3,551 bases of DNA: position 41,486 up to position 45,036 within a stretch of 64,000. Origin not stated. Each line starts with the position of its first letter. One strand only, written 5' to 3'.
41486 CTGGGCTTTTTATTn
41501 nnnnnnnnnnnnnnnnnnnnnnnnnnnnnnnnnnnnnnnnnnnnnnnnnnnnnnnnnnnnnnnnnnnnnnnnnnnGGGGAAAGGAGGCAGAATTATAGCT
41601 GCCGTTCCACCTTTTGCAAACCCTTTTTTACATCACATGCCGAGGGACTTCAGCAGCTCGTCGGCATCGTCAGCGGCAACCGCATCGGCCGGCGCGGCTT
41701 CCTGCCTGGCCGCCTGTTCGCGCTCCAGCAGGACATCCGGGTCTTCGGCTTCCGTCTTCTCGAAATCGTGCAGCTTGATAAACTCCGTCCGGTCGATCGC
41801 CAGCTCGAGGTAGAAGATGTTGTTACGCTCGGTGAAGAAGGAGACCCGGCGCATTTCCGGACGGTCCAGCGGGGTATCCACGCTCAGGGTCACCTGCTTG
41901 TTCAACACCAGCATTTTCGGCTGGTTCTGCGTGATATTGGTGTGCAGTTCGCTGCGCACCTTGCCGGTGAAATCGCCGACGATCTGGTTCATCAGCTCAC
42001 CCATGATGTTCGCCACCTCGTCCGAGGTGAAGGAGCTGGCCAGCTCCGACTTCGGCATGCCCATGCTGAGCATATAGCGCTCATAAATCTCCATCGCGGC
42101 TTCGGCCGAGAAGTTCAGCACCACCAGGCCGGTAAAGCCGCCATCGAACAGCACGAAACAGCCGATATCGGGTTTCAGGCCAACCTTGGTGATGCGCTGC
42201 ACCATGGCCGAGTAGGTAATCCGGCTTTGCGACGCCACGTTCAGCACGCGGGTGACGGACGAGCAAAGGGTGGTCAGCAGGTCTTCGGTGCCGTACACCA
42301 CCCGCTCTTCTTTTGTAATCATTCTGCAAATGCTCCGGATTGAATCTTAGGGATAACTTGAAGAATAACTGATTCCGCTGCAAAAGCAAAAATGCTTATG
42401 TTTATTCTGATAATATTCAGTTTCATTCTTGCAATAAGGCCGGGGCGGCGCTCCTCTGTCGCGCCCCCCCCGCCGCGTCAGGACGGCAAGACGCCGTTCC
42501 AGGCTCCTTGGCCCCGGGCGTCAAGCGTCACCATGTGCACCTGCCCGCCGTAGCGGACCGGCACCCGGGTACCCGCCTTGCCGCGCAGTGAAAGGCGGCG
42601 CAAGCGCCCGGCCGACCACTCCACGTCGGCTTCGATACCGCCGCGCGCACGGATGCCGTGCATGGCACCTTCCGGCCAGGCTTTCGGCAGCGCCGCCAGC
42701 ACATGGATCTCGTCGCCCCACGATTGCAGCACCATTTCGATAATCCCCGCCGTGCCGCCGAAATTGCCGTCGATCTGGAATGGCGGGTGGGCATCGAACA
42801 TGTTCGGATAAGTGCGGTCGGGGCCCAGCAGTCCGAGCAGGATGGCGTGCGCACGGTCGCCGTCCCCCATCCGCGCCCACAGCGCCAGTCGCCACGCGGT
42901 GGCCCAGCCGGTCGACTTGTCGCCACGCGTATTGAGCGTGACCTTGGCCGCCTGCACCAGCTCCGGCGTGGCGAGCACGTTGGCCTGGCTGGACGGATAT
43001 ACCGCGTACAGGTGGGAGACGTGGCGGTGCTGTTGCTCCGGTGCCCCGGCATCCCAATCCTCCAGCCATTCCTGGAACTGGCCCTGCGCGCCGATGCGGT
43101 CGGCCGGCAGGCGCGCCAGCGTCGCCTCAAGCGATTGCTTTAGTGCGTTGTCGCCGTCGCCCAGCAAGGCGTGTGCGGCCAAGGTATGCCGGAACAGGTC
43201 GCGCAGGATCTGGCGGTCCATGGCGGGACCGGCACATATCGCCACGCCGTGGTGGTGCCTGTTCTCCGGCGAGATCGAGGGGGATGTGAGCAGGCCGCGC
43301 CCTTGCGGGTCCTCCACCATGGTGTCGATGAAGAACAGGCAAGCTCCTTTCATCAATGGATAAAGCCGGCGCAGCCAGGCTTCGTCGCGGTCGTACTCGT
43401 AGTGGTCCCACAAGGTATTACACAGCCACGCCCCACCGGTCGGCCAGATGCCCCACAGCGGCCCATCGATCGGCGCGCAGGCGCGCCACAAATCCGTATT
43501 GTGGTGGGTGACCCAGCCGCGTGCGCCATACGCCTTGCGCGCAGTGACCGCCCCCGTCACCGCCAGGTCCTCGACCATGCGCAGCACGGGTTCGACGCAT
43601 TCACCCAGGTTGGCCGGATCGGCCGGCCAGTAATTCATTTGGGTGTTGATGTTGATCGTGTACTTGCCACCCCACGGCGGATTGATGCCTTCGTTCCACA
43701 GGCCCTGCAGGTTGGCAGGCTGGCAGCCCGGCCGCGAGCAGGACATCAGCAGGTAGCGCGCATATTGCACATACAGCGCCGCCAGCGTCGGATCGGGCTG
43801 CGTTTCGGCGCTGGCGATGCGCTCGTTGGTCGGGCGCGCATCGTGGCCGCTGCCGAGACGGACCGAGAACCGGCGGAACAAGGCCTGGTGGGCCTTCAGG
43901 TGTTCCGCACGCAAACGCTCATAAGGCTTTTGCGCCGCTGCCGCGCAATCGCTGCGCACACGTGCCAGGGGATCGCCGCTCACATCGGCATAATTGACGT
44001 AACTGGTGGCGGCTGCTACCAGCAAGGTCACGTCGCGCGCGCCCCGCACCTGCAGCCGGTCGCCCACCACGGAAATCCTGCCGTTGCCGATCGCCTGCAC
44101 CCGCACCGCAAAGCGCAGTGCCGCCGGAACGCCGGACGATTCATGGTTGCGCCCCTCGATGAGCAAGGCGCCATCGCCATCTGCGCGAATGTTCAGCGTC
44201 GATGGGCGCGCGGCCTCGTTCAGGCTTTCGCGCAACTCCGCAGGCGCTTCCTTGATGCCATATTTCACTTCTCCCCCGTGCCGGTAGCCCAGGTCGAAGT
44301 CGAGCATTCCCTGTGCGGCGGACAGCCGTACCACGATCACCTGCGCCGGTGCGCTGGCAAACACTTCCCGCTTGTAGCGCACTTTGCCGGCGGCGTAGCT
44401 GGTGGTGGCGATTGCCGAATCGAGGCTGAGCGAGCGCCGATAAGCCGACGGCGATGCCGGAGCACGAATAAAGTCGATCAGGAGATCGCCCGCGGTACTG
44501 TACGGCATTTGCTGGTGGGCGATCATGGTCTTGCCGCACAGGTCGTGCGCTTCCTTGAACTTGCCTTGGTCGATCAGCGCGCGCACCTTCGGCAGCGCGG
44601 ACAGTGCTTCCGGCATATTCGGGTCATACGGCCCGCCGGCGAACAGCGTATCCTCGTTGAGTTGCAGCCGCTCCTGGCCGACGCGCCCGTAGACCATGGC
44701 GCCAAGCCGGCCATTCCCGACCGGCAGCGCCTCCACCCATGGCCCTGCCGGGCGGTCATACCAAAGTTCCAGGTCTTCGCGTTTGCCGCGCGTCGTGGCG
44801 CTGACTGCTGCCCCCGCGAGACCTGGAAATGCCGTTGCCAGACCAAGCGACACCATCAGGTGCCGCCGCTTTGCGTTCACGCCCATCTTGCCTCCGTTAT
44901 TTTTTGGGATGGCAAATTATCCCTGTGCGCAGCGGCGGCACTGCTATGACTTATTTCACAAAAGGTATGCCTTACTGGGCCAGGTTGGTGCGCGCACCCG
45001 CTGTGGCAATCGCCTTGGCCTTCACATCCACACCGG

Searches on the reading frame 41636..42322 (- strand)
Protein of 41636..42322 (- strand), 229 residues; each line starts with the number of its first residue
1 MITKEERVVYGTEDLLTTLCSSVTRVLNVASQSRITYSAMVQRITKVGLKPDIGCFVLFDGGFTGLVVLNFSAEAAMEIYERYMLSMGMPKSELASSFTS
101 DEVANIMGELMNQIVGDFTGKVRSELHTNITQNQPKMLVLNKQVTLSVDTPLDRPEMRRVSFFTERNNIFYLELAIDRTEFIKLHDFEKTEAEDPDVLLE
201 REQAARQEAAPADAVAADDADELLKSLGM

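Call 30: search_protein_families(library=pfam, proteins=[window:41636-42322:-], max_evalue=0.001)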
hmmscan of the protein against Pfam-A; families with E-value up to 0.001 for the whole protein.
window:41636-42322:- (229 aa): 2 families
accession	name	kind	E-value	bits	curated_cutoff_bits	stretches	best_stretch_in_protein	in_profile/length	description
PF11813.13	DUF3334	-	2.6e-112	374.5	25.2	1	8-229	3-226/226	Protein of unknown function (DUF3334)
PF13690.11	CheX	-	3e-08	34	27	1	54-136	2-71/94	Chemotaxis phosphatase CheX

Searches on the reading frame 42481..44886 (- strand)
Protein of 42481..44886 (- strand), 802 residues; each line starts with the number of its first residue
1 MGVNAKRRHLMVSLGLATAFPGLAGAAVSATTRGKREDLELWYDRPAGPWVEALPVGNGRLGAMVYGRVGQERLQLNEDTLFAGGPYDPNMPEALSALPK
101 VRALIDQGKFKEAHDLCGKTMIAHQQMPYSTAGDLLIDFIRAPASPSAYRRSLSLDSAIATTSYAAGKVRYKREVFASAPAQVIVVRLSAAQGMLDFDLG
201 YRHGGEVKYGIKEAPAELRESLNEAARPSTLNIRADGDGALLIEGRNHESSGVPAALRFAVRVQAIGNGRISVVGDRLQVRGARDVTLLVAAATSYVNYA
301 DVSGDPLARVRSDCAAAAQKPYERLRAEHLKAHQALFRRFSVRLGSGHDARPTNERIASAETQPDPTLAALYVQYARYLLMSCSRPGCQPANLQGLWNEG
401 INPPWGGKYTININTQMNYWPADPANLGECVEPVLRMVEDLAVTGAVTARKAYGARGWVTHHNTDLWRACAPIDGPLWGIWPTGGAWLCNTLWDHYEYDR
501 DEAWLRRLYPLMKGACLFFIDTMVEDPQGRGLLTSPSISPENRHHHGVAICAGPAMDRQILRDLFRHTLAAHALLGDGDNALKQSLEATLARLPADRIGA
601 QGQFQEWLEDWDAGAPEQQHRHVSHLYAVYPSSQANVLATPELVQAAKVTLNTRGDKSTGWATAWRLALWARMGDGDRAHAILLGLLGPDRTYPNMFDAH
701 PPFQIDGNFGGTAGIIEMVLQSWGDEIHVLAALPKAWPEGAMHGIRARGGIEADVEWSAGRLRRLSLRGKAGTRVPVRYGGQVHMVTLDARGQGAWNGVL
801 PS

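Call 8: search_protein_families(library=pfam, proteins=[window:42481-44886:-], max_evalue=0.001)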
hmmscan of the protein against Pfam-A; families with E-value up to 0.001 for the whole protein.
window:42481-44886:- (802 aa): 3 families
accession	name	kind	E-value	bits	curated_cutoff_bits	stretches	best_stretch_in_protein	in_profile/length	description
PF22124.2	Glyco_hydro_95_cat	-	2.5e-166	554.1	27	1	322-718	2-407/408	Glycosyl hydrolase family 95 catalytic domain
PF14498.12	Glyco_hyd_65N_2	-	4.3e-63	213.9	27.7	1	41-298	1-233/234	Glycosyl hydrolase family 65, N-terminal domain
PF21307.2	Glyco_hydro_95_C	-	6.5e-16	59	27.6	1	721-785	1-65/94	Glycoside hydrolase family 95, C-terminal domain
